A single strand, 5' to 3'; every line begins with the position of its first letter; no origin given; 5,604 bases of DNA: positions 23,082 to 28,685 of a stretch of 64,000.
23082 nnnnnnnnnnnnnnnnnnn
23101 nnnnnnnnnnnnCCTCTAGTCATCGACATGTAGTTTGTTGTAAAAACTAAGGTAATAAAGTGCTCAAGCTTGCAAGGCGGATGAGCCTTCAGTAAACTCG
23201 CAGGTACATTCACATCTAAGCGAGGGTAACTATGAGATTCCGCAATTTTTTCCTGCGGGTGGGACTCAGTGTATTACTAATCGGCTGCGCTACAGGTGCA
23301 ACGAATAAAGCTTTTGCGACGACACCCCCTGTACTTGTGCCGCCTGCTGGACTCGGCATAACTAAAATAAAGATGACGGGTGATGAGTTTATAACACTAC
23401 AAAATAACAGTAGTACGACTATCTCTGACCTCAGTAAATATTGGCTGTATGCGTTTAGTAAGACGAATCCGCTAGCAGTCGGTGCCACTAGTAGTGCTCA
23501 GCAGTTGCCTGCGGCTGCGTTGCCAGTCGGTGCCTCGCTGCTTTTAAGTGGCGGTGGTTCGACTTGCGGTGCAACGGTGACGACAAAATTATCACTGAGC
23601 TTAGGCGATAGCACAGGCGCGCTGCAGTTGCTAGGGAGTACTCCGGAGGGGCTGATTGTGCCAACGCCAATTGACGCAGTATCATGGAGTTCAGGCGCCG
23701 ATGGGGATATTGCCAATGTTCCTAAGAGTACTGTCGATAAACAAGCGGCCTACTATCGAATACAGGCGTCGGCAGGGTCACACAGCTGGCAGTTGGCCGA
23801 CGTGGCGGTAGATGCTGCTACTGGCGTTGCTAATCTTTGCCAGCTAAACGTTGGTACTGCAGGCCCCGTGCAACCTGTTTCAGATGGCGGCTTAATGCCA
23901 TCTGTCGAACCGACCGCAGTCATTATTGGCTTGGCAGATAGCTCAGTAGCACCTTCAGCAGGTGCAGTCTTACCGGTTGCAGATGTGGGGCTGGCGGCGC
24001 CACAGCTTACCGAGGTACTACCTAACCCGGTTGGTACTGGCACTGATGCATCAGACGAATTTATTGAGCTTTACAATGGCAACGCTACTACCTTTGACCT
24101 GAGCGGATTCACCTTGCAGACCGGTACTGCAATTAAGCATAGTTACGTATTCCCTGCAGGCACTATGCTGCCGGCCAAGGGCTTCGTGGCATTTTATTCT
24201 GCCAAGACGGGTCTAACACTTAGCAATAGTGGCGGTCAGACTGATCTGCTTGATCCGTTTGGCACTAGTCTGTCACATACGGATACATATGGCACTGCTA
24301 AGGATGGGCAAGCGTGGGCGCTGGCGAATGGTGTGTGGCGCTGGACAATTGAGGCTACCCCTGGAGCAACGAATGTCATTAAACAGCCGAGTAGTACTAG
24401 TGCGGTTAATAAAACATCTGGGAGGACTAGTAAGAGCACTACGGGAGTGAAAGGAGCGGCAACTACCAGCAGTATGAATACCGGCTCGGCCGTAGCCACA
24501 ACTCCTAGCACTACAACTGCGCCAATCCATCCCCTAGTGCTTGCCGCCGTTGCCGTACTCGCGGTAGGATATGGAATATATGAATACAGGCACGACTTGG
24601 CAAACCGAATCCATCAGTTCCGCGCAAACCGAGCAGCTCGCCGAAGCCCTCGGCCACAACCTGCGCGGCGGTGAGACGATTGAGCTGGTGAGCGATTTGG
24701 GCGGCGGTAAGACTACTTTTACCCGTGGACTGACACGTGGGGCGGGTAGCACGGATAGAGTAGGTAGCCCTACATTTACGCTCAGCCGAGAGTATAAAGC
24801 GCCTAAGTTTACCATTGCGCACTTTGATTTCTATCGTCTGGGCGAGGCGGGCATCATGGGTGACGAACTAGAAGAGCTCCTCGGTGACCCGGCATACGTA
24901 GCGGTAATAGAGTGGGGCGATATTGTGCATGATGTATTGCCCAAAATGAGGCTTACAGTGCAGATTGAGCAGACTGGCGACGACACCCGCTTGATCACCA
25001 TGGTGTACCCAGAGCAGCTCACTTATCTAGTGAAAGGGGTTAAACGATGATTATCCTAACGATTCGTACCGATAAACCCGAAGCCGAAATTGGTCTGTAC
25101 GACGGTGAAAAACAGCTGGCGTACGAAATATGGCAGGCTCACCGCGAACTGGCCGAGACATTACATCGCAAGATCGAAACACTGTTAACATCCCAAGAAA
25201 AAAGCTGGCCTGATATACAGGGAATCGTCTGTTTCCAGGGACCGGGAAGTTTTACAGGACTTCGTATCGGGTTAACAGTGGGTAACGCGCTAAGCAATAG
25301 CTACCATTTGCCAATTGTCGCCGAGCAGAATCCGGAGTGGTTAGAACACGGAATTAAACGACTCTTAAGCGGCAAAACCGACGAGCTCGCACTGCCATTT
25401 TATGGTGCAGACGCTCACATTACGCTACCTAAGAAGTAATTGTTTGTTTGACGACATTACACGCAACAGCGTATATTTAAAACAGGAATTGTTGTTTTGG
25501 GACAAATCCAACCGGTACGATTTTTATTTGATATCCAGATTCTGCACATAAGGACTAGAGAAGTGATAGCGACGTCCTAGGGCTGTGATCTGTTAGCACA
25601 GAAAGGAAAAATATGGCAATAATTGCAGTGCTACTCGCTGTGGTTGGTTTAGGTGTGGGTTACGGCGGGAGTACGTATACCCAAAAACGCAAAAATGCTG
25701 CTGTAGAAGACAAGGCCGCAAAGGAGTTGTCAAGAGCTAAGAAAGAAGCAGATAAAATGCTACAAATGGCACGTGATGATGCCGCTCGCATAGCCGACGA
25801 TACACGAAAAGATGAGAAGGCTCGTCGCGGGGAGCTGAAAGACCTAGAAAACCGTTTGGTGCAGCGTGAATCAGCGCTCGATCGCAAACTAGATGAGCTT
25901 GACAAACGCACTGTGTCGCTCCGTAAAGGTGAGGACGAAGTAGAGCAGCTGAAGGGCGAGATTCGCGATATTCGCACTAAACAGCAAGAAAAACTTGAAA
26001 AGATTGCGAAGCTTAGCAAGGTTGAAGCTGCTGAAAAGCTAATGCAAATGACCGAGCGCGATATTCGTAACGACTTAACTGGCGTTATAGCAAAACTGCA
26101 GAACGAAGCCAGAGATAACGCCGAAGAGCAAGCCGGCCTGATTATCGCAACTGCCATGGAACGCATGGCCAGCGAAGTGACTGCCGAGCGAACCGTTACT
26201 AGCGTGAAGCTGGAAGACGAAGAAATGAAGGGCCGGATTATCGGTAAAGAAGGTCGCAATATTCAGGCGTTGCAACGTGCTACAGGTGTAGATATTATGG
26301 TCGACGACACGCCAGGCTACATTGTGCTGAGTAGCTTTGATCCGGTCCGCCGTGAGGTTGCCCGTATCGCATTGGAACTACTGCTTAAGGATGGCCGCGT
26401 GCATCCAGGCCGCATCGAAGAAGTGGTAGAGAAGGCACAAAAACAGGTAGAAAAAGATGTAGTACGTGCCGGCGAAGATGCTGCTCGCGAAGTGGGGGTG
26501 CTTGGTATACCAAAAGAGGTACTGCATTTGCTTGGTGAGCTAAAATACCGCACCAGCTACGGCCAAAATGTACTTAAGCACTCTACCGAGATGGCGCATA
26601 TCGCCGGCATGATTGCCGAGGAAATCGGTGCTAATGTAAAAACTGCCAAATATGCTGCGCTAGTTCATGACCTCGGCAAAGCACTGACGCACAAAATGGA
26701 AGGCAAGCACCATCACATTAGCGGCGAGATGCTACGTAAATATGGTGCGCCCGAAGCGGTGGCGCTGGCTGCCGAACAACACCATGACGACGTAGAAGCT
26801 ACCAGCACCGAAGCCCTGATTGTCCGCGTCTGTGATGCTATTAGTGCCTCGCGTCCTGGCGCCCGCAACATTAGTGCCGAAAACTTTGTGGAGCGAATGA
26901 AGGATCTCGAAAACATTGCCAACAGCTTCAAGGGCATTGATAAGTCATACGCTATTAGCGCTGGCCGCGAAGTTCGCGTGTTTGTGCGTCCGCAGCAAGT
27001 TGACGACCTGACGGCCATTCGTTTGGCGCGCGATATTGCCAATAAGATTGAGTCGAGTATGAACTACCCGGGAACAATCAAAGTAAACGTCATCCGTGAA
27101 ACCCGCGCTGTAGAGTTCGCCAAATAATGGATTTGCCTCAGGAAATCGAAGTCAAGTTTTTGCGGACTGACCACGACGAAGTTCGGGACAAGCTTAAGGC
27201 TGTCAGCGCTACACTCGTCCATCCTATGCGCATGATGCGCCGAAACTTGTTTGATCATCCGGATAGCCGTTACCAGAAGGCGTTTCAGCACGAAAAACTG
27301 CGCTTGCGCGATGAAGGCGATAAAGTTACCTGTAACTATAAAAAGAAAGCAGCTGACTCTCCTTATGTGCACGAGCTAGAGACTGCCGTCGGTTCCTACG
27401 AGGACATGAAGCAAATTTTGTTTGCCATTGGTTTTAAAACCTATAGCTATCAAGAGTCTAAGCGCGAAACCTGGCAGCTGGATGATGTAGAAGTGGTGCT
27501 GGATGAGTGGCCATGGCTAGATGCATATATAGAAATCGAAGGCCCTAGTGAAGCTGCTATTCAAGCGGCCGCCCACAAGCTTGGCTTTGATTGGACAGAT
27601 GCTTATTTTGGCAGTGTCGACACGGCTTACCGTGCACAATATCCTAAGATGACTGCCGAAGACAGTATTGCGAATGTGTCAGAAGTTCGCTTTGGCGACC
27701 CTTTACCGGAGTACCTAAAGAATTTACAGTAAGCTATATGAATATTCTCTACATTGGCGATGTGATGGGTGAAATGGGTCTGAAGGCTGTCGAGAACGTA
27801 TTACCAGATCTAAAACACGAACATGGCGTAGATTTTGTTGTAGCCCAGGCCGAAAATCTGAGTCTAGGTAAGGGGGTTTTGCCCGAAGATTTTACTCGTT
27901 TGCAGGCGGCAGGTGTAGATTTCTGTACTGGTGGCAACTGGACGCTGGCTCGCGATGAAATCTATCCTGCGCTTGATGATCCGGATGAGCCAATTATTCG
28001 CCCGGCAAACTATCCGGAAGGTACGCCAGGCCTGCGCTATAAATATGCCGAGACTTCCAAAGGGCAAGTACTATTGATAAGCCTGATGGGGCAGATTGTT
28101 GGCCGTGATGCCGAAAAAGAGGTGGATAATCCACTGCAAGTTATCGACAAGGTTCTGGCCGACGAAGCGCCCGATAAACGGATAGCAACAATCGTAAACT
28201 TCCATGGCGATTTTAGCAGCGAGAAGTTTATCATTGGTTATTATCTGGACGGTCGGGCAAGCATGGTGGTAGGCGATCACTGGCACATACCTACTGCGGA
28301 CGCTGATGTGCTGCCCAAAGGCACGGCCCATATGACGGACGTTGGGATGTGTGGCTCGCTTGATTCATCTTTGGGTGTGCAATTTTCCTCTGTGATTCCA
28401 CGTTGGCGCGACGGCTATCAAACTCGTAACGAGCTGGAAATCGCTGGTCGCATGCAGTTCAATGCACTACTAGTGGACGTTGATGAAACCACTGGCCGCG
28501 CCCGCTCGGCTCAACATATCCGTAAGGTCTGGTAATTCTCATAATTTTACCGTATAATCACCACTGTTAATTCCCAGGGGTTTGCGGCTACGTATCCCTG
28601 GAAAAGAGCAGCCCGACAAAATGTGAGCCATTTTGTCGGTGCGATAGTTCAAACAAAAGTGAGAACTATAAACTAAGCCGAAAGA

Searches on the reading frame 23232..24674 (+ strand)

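Call 71: search_protein_families(library=pfam, proteins=[window:23232-24674:+], max_evalue=0.0001)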
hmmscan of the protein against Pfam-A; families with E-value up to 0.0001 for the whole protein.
window:23232-24674:+ (480 aa): 1 family
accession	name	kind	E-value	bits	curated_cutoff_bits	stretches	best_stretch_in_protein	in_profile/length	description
PF00932.25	LTD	-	1.1e-15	58.4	34.3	1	259-346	10-101/109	Lamin Tail Domain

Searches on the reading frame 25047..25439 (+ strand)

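Call 71: search_protein_families(library=pfam, proteins=[window:25047-25439:+], max_evalue=0.0001)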
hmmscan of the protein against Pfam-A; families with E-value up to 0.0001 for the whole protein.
window:25047-25439:+ (130 aa): 1 family
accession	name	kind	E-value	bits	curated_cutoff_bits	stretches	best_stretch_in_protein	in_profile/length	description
PF00814.31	TsaD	-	1.2e-11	45.3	24.8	1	31-92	25-86/264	tRNA N6-adenosine threonylcarbamoyltransferase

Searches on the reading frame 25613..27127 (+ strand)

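Call 71: search_protein_families(library=pfam, proteins=[window:25613-27127:+], max_evalue=0.0001)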
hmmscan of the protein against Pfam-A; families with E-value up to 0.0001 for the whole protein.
window:25613-27127:+ (504 aa): 4 families
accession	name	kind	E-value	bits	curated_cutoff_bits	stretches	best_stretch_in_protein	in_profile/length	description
PF12072.13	RNase_Y_N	-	1.4e-30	106.7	32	1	2-188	3-200/201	RNase Y N-terminal region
PF01966.28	HD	-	1.5e-16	61.1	22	1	320-412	1-115/116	HD domain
PF00013.35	KH_1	-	5.6e-07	29.7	21.5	1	203-238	8-49/66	KH domain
PF13083.13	KH_KhpA-B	-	1.7e-05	25.1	32.1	1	188-221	19-55/73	KhpA/KhpB, KH domain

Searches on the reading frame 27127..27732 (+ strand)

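Call 15: search_protein_families(library=pfam, proteins=[window:27127-27732:+], max_evalue=10)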
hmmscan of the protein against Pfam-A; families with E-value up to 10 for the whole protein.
window:27127-27732:+ (201 aa): 3 families
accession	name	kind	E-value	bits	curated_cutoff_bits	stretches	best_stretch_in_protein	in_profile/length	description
PF01928.26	CYTH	-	3.4e-12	47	23.2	1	5-151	2-159/179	CYTH domain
PF09523.15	DUF2390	-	0.054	14.3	25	1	12-52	47-86/106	Protein of unknown function (DUF2390)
PF09409.15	PUB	-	0.23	11.9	34.3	1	85-106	38-59/82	PUB domain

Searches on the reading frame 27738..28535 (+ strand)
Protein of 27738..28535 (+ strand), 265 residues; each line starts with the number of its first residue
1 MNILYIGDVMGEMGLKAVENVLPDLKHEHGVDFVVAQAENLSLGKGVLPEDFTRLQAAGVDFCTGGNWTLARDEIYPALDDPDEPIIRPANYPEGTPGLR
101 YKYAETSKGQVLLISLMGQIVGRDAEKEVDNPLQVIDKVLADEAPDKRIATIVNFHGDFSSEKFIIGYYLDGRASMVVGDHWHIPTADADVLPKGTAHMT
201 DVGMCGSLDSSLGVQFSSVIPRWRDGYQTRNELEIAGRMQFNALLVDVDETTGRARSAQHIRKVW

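Call 15: search_protein_families(library=pfam, proteins=[window:27738-28535:+], max_evalue=10)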
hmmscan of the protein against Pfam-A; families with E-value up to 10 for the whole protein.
window:27738-28535:+ (265 aa): 2 families
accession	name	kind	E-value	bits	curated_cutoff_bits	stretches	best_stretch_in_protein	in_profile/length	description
PF13277.11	YmdB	-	4.7e-73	246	27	1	4-261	1-253/253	YmdB-like protein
PF00149.33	Metallophos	-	0.017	16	21.5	1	1-177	1-183/191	Calcineurin-like phosphoesterase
